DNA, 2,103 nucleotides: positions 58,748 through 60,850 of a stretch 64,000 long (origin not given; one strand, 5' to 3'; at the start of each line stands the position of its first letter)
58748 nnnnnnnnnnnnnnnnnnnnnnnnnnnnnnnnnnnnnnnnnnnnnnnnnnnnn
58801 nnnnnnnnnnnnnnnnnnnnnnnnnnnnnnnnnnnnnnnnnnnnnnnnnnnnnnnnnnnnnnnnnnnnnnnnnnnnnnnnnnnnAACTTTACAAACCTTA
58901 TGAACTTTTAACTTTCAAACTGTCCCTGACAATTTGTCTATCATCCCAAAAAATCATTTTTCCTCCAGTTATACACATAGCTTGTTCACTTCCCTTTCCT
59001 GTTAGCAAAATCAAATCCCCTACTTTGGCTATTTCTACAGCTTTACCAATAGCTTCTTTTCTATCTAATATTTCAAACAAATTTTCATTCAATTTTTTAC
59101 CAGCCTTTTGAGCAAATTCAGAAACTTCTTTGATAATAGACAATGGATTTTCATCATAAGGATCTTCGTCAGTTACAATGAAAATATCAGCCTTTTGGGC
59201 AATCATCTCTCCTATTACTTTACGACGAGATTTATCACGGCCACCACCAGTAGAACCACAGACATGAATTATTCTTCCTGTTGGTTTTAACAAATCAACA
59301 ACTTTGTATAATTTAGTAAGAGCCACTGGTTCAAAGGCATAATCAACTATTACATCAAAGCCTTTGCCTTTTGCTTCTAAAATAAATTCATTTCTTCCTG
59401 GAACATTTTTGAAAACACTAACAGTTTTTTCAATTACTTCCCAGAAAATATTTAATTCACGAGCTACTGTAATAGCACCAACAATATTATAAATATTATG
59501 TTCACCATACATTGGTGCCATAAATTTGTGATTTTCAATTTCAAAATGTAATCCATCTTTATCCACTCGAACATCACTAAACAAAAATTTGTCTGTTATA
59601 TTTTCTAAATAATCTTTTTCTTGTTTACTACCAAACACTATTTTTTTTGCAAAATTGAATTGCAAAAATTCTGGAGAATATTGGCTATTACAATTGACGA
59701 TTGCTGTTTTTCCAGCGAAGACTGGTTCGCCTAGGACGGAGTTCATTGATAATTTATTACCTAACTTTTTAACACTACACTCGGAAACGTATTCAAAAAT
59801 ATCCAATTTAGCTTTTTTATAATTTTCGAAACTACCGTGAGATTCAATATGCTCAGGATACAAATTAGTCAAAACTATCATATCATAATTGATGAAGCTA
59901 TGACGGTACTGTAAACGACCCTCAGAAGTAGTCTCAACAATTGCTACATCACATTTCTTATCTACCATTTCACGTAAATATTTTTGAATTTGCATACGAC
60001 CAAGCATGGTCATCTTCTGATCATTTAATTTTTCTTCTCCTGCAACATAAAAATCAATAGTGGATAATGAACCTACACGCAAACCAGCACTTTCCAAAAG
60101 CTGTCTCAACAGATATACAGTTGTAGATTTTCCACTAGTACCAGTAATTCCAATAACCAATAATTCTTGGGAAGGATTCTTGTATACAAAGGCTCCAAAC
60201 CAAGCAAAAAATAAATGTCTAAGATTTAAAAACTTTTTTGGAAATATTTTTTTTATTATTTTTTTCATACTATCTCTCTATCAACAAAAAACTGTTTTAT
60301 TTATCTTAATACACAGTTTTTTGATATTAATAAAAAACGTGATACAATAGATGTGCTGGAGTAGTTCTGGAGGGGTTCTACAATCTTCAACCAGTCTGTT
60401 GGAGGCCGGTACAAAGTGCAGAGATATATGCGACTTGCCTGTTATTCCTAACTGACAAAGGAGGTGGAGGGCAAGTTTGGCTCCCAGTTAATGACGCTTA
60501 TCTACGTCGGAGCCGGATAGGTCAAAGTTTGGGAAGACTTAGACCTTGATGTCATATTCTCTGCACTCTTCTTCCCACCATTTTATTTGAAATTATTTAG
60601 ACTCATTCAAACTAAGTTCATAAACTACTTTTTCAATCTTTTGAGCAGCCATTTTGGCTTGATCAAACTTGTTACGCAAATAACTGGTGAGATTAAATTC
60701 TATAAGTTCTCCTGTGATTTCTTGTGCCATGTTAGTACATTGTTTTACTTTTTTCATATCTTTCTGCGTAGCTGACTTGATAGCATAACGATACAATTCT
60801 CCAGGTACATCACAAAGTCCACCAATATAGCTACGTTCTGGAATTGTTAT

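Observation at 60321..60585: GC-rich structured RNA candidate of about 230 nt with a near-consensus promoter in the gap upstream of the MurE-like gene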

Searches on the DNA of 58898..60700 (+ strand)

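Call 4: search_rna_families(source=window, start=60200, end=60700, threshold=evalue, max_evalue=10, show_alignments=5)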
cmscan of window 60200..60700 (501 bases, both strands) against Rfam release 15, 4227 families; matches with E-value up to 10: 4.
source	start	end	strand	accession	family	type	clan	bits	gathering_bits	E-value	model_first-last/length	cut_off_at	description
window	60279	60323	+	RF02846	Ref84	Gene; antisense;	-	19.2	52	6.8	1-87/87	no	Enterococcus sRNA 84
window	60559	60634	-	RF02153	NBR2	Gene; lncRNA;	-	18.1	40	3.7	1-63/63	no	Neighbour of BRCA1 gene 2 converved region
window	60607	60674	-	RF03061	uxuA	Gene; sRNA;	-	16.8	66.8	2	1-89/89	no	uxuA RNA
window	60285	60323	+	RF04099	MIR837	Gene; miRNA;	-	14.2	117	8.1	43-81/122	no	MIR837 microRNA precursor family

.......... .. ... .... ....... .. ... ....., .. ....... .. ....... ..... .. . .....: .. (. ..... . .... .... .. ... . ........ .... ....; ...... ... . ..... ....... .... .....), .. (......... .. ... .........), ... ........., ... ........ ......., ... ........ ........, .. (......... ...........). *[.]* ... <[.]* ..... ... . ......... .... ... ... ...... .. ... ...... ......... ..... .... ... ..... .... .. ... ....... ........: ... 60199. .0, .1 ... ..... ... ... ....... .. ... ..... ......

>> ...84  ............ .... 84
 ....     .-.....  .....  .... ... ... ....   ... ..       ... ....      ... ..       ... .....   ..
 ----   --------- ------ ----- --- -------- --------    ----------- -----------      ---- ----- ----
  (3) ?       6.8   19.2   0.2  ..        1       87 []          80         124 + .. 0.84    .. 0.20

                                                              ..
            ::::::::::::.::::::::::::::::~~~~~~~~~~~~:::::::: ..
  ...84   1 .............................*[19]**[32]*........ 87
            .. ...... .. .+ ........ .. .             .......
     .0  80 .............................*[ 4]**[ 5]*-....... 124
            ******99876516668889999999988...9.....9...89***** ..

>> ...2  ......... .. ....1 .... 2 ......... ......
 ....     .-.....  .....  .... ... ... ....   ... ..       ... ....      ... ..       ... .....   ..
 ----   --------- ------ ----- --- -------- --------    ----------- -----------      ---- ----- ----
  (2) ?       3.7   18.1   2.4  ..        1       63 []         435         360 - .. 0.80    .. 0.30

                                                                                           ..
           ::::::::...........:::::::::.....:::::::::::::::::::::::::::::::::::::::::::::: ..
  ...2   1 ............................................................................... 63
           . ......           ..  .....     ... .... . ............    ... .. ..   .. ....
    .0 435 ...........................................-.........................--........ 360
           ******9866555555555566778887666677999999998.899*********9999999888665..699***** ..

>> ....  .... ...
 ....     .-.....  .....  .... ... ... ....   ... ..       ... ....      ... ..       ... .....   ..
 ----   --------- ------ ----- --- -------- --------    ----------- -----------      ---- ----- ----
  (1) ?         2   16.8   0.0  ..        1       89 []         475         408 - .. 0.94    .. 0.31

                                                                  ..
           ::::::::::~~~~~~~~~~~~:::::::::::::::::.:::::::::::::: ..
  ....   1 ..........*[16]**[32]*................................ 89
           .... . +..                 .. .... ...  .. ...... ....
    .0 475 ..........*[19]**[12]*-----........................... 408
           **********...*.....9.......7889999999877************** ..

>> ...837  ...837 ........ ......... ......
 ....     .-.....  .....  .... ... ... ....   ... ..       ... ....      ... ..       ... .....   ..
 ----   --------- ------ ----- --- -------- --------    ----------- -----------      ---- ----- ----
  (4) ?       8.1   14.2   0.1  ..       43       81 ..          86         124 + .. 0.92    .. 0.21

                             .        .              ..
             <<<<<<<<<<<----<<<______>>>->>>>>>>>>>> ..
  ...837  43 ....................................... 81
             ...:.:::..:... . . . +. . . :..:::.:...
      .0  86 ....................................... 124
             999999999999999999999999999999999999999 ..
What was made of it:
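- On SRP RNA (RF00169 small, RF01854 large): No SRP model scores at E<=10 on 60200-60700 (call 4).
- On 6S RNA (RF00013): No Rfam hit (call 4).
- Checked: Nothing relevant at E<=10 on 60200-60700 (call 4).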

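Call 12: search_dna_similar(query=window:60300-60600:+, collection=phages, mode=distant)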
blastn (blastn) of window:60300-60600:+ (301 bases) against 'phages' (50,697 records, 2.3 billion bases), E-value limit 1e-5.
No match.
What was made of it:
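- Tried and rejected: No match (call 12).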

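Call 17: search_rna_families(sources=[L001, L002, L003, L004, L005, L006, L007, L008, L009, L015, L010, L011, L012, L013, L014], threshold=gathering)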
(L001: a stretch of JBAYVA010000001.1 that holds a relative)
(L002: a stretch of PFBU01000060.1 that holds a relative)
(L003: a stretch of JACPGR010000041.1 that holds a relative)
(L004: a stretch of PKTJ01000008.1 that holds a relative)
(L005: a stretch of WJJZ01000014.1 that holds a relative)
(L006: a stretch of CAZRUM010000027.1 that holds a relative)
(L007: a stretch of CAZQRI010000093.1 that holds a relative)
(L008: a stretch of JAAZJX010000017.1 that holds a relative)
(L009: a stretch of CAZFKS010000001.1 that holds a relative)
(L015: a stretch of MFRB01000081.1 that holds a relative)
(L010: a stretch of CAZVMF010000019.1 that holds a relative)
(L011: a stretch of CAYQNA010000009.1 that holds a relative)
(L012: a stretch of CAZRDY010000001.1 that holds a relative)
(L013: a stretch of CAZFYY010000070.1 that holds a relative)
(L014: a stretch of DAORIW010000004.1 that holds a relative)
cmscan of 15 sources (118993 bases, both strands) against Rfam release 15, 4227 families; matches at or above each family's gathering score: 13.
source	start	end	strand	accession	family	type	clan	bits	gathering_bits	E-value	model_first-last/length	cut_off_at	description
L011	2964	3036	-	RF00005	tRNA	Gene; tRNA;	CL00001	72.7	29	1e-13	1-71/71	no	tRNA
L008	3099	3171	-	RF00005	tRNA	Gene; tRNA;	CL00001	71.1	29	2.8e-13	1-71/71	no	tRNA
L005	8116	8188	+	RF00005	tRNA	Gene; tRNA;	CL00001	70.6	29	3.9e-13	1-71/71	no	tRNA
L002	145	217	-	RF00005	tRNA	Gene; tRNA;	CL00001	68.8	29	1.3e-12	1-71/71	no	tRNA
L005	475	547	-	RF00005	tRNA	Gene; tRNA;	CL00001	68.1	29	2e-12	1-71/71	no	tRNA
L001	3040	3112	-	RF00005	tRNA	Gene; tRNA;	CL00001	66.6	29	5.1e-12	1-71/71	no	tRNA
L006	8470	8540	+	RF00005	tRNA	Gene; tRNA;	CL00001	66.2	29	6.4e-12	1-71/71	no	tRNA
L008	7552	7622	+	RF00005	tRNA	Gene; tRNA;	CL00001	64.5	29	1.9e-11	1-71/71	no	tRNA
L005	6923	6994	+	RF00005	tRNA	Gene; tRNA;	CL00001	62.2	29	8.1e-11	1-71/71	no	tRNA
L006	8700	8770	+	RF00005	tRNA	Gene; tRNA;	CL00001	62.1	29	8.6e-11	1-71/71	no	tRNA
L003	3250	3326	-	RF02961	DUF3800-II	Gene; sRNA;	-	49.3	43.2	9.3e-07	1-69/69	no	DUF3800-II RNA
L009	1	55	-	RF00005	tRNA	Gene; tRNA;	CL00001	38.7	29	0.00024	1-53/71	3'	tRNA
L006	1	51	+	RF00005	tRNA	Gene; tRNA;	CL00001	34.1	29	0.0044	22-71/71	5'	tRNA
